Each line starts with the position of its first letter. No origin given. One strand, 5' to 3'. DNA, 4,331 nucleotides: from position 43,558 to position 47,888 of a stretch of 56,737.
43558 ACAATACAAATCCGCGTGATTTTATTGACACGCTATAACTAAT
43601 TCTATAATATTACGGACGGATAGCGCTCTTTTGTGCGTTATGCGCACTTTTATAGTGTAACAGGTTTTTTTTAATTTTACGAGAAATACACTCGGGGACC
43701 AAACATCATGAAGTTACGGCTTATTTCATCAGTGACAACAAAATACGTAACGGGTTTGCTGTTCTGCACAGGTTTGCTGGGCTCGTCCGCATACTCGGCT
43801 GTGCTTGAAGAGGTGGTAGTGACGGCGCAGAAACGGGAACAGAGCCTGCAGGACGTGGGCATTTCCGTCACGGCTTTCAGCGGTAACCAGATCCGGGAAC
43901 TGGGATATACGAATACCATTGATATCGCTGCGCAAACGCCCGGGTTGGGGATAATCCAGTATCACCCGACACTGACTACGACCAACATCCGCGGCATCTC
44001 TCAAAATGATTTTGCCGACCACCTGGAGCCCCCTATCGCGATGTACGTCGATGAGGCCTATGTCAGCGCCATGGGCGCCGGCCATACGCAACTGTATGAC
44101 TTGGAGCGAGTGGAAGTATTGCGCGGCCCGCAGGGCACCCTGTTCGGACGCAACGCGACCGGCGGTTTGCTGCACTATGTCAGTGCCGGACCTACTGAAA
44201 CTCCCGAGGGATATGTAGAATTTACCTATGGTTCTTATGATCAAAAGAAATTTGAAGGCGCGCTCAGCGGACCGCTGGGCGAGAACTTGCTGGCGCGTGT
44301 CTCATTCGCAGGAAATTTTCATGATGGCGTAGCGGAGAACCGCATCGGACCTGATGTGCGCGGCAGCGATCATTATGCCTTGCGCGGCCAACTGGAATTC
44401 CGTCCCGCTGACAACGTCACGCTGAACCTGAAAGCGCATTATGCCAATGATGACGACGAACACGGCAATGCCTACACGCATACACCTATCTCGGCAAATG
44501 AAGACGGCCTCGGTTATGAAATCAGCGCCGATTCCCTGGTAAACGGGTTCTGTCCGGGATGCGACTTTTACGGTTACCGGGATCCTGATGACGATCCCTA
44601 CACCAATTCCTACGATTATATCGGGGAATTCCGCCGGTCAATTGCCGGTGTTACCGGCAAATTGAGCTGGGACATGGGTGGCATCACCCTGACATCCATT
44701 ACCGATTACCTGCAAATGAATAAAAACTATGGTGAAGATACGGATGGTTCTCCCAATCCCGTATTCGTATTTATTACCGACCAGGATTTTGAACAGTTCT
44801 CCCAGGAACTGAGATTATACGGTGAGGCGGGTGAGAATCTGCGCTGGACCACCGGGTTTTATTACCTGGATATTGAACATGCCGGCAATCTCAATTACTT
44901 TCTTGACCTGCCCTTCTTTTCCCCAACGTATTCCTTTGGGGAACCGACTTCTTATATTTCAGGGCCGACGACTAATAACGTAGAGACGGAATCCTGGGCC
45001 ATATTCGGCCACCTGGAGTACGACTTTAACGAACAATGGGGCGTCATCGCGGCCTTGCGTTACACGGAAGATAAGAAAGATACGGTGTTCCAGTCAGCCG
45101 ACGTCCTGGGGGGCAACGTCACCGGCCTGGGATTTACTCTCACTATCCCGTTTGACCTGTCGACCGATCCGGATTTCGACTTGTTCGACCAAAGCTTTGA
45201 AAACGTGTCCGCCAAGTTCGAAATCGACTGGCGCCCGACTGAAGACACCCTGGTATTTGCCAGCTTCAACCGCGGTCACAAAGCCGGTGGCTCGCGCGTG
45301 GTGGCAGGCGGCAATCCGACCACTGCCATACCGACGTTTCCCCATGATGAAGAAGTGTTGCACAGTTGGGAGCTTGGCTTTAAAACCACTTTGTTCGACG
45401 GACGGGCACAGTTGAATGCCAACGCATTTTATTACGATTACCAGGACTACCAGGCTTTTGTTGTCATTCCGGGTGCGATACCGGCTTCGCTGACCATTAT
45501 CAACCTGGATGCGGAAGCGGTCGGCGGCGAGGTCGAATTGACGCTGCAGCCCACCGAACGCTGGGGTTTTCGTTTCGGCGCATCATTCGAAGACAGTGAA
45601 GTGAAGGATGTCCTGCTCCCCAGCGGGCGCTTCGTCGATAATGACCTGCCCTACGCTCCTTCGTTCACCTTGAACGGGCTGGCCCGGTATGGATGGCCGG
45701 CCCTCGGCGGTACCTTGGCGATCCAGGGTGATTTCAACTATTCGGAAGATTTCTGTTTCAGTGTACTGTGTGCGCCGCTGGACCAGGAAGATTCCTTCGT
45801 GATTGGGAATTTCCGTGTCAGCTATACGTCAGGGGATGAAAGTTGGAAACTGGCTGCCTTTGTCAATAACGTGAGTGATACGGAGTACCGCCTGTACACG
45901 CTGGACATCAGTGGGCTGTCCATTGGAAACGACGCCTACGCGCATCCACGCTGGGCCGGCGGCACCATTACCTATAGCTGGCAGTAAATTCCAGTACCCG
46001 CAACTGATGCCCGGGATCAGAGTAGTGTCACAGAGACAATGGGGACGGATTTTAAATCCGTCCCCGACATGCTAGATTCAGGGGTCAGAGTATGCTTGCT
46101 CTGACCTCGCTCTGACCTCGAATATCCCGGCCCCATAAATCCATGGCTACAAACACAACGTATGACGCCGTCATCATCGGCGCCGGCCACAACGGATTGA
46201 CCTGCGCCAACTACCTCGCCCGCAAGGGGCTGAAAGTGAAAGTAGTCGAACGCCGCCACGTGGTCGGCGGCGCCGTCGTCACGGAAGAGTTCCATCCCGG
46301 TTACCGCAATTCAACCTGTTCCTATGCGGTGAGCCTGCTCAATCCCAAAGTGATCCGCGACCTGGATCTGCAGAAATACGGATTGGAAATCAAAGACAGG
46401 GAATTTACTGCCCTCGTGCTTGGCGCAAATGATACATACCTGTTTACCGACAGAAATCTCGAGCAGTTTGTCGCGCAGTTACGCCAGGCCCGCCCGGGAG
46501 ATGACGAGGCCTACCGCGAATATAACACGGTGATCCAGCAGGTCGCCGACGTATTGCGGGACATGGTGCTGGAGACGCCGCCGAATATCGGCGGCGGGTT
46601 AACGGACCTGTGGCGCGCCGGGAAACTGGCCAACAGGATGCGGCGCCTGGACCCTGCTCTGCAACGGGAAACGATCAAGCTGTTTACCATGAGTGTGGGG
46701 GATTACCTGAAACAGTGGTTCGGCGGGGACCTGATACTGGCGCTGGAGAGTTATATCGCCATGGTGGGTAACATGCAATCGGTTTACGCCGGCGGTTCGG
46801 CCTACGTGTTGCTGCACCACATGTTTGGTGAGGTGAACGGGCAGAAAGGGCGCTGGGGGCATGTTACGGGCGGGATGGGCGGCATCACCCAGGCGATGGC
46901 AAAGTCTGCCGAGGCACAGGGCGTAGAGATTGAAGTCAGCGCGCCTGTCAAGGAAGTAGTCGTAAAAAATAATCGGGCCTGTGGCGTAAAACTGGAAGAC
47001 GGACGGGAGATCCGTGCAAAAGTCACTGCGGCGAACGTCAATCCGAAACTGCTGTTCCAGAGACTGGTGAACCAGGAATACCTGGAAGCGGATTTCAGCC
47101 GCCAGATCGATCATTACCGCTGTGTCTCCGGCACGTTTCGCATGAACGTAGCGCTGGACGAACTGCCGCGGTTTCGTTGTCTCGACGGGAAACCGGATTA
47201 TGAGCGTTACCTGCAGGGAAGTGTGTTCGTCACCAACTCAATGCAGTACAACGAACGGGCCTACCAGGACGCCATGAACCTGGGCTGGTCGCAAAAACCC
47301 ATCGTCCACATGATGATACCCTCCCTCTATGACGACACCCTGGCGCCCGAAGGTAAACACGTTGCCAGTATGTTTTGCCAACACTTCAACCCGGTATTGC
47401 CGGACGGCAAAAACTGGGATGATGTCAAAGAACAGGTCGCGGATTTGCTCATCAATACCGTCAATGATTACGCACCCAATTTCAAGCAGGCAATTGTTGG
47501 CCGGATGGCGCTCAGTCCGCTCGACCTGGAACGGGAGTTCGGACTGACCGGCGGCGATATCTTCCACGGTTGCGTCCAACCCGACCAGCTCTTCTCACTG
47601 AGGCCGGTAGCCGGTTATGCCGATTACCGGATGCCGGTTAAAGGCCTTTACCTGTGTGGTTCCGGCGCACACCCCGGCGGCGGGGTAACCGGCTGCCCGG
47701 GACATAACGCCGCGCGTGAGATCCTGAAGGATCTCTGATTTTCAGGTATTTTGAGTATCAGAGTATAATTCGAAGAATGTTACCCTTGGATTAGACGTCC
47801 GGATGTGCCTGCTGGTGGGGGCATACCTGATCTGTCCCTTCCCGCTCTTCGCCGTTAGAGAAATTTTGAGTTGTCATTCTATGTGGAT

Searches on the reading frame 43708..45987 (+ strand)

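Call 10: search_protein_families(library=pfam, proteins=[window:43708-45987:+], max_evalue=0.0001)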
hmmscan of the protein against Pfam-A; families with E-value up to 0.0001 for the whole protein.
window:43708-45987:+ (759 aa): 2 families
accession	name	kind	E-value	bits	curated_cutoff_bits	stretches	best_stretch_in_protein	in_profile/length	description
PF00593.30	TonB_dep_Rec_b-barrel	-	7.3e-31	108.9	27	1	275-722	38-436/436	TonB dependent receptor-like, beta-barrel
PF07715.20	Plug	-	3.9e-14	53.5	23.9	1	47-153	2-106/107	TonB-dependent Receptor Plug Domain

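Call 31: search_protein_families(library=ncbifam, proteins=[window:43708-45987:+], max_evalue=0.001)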
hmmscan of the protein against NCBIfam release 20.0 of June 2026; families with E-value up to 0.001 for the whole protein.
window:43708-45987:+ (759 aa): 21 families
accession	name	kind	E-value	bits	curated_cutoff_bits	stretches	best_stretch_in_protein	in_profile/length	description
TIGR01783.1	TonB-siderophor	subfamily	3.8e-31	108.4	223.5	2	53-257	5-200/649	TonB-dependent siderophore receptor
TIGR01785.1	TonB-hemin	subfamily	3e-21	75.5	316.85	2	33-157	1-126/677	TonB-dependent heme/hemoglobin receptor family protein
NF053590.1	TonB_dep_TOL0244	equivalog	1.3e-12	47.2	645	1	33-180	10-160/604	TOL_0244 family TonB-dependent receptor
TIGR01779.1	TonB-B12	equivalog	1.4e-11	43.7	599.7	1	27-263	23-263/614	TonB-dependent vitamin B12 receptor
NF010010.0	PRK13483.1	equivalog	8.4e-11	40.6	927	1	7-263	7-270/660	ligand-gated channel protein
TIGR01786.1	TonB-hemlactrns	subfamily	2e-10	39.7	323.75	1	35-155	2-129/719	TonB-dependent hemoglobin/transferrin/lactoferrin family receptor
NF047944.1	FoxamRcptFoxA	equivalog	2.5e-10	39.3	1300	1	39-253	43-251/697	ferrioxamine B receptor FoxA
NF007465.0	PRK10044.1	equivalog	1.2e-09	36.9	803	1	127-250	154-273/726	ferrichrome porin FhuA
NF010651.0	PRK14050.1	equivalog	7.3e-09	34.3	884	1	38-253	67-275/730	TonB-dependent siderophore receptor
NF010650.0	PRK14049.1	equivalog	1.7e-08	33.2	904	1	126-202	154-230/729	ferrioxamine B receptor precursor protein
NF007349.0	PRK09840.1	equivalog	8.3e-07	27.4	686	0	39-191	60-206/760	catecholate siderophore receptor Fiu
NF049944.1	TonB_dep_PUIUD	equivalog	1.1e-06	27.3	850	0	549-738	495-677/686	TonB-dependent receptor, PUIUD motif-type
NF010038.0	PRK13513.1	equivalog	2.3e-06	26.5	942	1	29-156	31-161/659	ligand-gated channel protein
NF049947.1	TonB_dep_PCPU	exception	4.4e-06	25.2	800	0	128-247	133-249/685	TonB-dependent receptor, PCPU motif-type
TIGR04056.1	OMP_RagA_SusC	subfamily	1.1e-05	24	368.25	0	30-153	75-197/981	SusC/RagA family TonB-linked outer membrane protein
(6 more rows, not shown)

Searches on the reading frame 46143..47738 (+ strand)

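Call 29: search_protein_families(library=pfam, proteins=[window:46143-47738:+], max_evalue=0.001)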
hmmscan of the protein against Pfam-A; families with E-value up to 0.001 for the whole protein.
window:46143-47738:+ (531 aa): 12 families
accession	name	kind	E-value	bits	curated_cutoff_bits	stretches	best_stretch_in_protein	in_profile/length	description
PF01593.30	Amino_oxidase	-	2.4e-15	57.2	19.8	1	18-293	3-248/443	Flavin containing amine oxidoreductase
PF01266.30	DAO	-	3.2e-13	50.4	27.9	1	8-44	1-38/353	FAD dependent oxidoreductase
PF13450.12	NAD_binding_8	-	1.6e-11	44.7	21.9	1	11-68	1-54/68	NAD(P)-binding Rossmann-like domain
PF07992.20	Pyr_redox_2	-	3.7e-10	40.1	26.1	1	7-48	1-44/291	Pyridine nucleotide-disulphide oxidoreductase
PF01946.23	Thi4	-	2.5e-08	33.9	26.2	1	6-44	17-56/235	Thi4 family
PF00070.33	Pyr_redox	-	7.4e-08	33.2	22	1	9-42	2-35/82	Pyridine nucleotide-disulphide oxidoreductase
PF12831.13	FAD_oxidored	-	2.1e-07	31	27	1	8-50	1-43/416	FAD dependent oxidoreductase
PF00890.30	FAD_binding_2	-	1.8e-06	27.9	20.4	1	8-45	1-38/414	FAD binding domain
PF03486.20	HI0933_like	-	3.7e-06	27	50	0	8-42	2-36/244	HI0933-like protein Rossmann domain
PF21799.2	MurD-like_N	-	3.9e-05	24.3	27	1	9-40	3-34/88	Mur ligase MurD-like, N-terminal domain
PF01494.25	FAD_binding_3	-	0.00011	22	22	1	7-39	2-34/349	FAD binding domain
PF01134.28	GIDA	-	0.00019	21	22.1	0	8-35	1-28/391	Glucose inhibited division protein A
